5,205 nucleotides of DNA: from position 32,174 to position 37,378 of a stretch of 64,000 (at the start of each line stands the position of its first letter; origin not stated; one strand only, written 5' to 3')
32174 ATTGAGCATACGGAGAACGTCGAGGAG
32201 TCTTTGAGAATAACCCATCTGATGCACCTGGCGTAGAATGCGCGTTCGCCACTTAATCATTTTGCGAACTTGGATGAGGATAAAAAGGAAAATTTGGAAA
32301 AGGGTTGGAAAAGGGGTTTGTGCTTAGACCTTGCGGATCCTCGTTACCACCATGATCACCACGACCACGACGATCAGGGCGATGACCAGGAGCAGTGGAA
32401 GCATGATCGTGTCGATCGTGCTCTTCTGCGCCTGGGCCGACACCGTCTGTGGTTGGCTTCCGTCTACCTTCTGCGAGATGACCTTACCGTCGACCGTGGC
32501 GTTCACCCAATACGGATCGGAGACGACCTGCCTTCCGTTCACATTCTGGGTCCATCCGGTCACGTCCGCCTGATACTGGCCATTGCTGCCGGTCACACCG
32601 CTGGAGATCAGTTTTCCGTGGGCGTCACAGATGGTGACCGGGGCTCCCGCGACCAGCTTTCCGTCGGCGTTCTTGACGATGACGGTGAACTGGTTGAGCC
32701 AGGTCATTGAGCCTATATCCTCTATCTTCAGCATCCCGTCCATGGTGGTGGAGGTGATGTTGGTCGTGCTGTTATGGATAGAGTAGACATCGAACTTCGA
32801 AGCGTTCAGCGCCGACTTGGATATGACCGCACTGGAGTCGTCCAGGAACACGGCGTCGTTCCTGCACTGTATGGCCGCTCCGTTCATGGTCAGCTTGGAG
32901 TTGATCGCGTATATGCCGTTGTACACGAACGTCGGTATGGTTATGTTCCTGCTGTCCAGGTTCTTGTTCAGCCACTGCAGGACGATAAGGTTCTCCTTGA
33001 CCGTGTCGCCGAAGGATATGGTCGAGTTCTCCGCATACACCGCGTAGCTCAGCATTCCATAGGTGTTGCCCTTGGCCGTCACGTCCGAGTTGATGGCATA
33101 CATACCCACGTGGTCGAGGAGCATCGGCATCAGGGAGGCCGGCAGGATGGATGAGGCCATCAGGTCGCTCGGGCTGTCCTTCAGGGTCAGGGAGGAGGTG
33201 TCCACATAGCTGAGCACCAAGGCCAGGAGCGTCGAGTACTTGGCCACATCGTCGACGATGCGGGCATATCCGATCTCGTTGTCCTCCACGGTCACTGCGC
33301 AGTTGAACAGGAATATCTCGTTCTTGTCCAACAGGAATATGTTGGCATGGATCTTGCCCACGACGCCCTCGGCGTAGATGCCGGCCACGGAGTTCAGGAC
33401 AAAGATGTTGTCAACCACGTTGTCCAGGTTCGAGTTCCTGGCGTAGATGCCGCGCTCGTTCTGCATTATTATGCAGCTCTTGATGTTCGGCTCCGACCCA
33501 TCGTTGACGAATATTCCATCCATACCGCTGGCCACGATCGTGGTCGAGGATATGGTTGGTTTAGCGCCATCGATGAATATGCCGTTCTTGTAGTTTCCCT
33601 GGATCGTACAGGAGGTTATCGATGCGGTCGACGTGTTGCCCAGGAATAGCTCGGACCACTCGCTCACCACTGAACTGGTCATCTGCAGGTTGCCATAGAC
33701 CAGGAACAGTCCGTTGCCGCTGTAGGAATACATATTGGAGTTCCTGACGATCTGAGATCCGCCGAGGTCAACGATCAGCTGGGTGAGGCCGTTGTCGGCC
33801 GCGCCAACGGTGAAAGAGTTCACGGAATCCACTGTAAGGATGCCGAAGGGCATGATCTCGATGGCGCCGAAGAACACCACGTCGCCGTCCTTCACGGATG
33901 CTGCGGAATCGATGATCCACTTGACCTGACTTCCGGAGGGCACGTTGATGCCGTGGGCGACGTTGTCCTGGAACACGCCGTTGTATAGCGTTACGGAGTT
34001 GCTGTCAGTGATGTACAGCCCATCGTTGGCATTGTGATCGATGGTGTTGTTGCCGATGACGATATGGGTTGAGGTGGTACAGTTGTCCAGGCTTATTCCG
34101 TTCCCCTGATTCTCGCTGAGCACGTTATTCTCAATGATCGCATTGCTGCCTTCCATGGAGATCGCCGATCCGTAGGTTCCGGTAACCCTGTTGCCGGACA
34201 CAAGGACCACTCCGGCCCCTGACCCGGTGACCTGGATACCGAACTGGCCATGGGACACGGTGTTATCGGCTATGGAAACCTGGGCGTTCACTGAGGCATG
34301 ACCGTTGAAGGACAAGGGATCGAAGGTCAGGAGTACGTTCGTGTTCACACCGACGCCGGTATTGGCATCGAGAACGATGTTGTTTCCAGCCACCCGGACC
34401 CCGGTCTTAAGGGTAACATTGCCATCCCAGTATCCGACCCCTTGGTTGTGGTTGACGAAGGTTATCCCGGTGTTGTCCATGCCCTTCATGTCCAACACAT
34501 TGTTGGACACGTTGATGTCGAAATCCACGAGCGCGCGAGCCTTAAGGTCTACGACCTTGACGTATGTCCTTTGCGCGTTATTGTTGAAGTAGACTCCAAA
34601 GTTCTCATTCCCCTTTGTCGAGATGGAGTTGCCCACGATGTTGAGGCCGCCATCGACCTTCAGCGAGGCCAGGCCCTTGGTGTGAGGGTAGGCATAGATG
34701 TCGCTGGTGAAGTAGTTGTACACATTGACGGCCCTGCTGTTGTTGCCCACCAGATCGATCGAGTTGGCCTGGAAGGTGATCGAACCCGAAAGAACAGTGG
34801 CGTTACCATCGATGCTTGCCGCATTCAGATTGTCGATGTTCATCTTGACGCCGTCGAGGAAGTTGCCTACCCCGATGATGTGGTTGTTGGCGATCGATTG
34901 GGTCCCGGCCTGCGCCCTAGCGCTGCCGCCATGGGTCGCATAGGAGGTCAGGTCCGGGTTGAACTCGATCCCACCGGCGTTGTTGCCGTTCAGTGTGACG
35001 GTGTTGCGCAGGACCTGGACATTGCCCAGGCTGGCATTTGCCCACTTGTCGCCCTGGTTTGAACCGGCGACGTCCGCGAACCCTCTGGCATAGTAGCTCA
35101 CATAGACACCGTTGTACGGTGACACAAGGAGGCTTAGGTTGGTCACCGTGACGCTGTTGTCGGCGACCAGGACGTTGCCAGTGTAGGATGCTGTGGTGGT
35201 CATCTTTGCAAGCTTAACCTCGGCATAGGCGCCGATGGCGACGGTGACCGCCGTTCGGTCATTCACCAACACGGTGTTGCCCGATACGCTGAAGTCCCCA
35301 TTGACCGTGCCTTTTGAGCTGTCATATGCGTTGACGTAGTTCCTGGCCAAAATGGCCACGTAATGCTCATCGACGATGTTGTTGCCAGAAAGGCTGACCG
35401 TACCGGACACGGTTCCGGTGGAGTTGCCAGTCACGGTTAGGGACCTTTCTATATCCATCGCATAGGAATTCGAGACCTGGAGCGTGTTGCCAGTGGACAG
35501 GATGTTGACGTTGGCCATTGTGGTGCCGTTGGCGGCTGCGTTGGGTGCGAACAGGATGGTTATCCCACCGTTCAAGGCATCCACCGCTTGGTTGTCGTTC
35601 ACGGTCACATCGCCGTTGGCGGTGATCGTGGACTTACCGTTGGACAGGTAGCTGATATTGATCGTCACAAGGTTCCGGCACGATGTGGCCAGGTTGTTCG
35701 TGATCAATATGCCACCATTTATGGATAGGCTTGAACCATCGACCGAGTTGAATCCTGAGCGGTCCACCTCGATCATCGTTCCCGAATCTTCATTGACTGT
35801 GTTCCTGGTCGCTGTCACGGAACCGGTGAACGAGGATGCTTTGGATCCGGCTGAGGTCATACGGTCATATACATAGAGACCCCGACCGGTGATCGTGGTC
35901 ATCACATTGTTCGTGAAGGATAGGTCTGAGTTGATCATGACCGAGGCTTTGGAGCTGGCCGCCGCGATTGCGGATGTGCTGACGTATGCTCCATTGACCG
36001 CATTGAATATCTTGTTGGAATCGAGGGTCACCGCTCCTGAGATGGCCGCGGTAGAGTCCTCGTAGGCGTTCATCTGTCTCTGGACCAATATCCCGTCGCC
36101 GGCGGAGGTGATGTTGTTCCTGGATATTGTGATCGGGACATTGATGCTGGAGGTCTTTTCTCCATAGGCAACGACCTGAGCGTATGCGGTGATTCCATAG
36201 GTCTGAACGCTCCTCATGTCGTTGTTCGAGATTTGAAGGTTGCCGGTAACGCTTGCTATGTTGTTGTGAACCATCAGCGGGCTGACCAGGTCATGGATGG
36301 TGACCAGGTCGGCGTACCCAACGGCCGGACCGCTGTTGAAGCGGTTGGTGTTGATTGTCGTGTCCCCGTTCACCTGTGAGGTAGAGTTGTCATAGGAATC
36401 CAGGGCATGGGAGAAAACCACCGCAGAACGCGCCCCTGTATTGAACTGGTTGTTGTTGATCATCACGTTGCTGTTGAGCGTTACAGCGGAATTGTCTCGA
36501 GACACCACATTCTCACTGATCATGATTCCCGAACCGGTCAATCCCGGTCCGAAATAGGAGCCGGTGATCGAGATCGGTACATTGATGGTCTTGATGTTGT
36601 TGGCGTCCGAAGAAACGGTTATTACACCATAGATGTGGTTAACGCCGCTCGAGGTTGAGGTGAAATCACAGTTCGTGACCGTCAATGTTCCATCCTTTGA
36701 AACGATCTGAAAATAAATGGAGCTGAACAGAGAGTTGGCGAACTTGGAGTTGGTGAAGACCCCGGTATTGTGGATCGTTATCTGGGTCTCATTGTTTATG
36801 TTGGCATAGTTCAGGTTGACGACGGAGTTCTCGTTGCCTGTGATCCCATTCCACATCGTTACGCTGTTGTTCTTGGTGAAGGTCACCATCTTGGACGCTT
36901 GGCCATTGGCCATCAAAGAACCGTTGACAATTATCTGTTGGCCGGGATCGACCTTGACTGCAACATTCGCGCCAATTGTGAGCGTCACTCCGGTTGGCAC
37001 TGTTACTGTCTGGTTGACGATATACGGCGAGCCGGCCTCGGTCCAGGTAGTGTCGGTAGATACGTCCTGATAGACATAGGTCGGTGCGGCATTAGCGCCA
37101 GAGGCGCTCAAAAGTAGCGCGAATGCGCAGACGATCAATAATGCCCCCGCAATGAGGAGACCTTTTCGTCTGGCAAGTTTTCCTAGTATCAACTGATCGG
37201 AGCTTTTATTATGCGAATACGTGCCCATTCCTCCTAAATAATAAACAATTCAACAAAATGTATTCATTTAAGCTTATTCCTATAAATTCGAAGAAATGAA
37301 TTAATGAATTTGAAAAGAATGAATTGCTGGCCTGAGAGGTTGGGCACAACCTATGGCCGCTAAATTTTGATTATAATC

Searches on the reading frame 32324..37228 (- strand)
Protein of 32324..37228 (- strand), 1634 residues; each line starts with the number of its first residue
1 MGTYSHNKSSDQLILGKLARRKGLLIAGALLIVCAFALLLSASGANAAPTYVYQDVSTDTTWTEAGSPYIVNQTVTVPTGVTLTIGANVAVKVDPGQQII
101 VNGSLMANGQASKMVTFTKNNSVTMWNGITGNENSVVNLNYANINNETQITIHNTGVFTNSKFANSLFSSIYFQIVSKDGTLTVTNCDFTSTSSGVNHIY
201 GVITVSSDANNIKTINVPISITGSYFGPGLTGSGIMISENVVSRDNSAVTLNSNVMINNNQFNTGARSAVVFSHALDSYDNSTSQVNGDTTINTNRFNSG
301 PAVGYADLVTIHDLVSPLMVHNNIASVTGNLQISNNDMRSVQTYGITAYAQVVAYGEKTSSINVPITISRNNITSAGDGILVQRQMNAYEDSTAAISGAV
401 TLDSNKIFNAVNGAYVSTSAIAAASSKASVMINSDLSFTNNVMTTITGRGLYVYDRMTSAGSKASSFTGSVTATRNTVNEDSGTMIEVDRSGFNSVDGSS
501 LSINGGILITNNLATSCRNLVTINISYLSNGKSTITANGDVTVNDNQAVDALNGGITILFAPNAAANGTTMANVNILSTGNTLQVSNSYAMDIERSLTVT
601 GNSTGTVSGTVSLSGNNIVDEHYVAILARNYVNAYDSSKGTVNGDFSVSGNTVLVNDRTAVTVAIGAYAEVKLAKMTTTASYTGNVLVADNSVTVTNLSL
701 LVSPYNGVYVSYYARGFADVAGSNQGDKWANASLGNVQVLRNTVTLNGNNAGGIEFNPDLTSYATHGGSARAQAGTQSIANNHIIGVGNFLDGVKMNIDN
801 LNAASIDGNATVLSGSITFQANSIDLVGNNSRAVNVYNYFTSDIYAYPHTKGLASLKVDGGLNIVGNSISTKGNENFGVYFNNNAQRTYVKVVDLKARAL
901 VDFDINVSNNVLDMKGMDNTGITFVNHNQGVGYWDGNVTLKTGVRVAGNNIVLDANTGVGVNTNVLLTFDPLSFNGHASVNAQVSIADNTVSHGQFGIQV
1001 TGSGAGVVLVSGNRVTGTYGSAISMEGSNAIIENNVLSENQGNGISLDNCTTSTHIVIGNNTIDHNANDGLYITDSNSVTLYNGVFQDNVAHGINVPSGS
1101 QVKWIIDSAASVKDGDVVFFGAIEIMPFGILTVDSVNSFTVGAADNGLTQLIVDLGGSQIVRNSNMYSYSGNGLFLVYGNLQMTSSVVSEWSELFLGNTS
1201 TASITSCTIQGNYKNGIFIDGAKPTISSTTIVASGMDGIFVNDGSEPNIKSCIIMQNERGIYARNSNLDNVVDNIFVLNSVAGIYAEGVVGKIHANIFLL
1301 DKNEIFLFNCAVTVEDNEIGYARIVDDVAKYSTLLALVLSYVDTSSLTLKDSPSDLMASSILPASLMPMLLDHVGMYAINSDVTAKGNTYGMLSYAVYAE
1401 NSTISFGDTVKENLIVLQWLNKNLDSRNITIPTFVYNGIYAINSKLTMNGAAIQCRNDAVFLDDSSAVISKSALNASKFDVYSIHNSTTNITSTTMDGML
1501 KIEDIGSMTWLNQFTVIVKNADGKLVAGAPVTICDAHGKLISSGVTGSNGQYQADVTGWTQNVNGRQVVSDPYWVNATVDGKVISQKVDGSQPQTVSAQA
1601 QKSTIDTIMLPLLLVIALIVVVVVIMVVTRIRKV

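Call 10: search_protein_families(library=pfam, proteins=[window:32324-37228:-], max_evalue=0.001)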
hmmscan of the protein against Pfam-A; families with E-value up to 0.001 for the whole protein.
window:32324-37228:- (1634 aa): 2 families
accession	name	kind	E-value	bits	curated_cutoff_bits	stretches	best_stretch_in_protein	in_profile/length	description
PF13229.12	Beta_helix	-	3.2e-21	76.1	25.9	2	1195-1319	4-134/158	Right handed beta helix region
PF05048.19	NosD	-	5.5e-17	62.3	23.6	2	977-1105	42-164/212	Periplasmic copper-binding protein (NosD)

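Call 48: search_protein_families(library=ncbifam, proteins=[window:32324-37228:-], max_evalue=0.01)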
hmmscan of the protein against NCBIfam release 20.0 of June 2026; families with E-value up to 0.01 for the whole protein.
window:32324-37228:- (1634 aa): 1 family
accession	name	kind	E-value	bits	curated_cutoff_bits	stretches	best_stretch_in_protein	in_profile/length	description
TIGR03804.1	para_beta_helix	repeat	0.0054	16.4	19.45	1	1238-1272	1-34/44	parallel beta-helix repeat protein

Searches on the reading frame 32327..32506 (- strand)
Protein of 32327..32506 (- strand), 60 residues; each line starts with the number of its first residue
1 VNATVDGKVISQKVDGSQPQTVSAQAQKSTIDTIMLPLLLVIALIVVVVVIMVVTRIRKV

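Call 85: search_protein_families(library=ncbifam, proteins=[window:32327-32506:-], max_evalue=10)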
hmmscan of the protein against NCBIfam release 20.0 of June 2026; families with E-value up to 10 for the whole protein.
window:32327-32506:- (60 aa): 3 families
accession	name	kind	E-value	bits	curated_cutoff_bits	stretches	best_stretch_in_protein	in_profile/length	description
NF042931.1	SAG1386_EF1546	equivalog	0.0053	16.9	80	1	23-58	18-53/158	SAG1386/EF1546 family surface-associated protein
TIGR03927.1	T7SS_EssA_Firm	equivalog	0.069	13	32.45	1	24-60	110-149/151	type VII secretion protein EssA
NF033191.4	JDVT-CTERM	domain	0.074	13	27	1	34-48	16-30/35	JDVT-CTERM domain-containing protein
